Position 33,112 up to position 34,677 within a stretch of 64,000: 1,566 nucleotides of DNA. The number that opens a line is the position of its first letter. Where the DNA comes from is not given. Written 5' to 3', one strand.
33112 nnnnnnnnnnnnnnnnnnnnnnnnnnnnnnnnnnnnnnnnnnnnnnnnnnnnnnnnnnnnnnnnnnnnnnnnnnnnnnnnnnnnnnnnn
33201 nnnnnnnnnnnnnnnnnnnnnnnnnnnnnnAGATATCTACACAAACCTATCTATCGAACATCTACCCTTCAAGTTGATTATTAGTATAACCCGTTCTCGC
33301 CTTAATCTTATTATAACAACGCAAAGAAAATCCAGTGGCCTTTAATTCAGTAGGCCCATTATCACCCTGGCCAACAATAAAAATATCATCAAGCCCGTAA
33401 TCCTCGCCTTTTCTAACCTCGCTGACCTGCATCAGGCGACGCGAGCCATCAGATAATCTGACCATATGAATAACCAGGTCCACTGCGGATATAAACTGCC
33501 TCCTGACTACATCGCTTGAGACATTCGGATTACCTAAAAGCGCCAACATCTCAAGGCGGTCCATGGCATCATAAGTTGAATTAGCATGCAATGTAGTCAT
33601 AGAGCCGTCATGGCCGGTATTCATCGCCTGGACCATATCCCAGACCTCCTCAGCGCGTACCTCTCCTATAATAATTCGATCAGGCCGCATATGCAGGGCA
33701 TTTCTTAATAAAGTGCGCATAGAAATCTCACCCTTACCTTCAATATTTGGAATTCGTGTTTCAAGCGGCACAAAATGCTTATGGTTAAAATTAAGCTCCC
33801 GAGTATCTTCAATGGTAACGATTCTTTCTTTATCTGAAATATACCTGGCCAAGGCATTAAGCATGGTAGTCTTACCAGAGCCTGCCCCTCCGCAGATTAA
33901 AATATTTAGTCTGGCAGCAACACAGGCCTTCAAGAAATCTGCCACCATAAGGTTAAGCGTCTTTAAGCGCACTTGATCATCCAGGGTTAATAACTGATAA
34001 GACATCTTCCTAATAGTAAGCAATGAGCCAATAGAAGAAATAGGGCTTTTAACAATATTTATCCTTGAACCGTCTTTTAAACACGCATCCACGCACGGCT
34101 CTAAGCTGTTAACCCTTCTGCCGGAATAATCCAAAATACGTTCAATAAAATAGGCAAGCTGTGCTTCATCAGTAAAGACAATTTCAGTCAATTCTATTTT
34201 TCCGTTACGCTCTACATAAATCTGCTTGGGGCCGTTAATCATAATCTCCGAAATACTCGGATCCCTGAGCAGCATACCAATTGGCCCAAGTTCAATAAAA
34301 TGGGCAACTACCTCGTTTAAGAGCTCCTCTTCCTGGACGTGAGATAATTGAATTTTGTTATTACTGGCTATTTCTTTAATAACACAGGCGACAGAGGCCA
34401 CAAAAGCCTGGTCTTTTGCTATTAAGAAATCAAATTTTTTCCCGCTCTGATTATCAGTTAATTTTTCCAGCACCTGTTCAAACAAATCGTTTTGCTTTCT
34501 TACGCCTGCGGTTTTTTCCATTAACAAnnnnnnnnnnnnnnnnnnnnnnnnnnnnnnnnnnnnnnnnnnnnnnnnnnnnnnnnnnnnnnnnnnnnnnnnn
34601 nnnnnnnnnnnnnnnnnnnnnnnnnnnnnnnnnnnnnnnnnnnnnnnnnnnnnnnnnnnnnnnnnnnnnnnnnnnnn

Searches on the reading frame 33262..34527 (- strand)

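Call 68: search_protein_families(library=pfam, proteins=[window:33262-34527:-], max_evalue=0.000001)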
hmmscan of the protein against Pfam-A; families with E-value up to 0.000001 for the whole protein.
window:33262-34527:- (421 aa): 1 family
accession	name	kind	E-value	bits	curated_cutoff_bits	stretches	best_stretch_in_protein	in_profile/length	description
PF00437.27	T2SSE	-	1.1e-52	179.3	24.9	1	80-364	5-287/370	Type II/IV secretion system protein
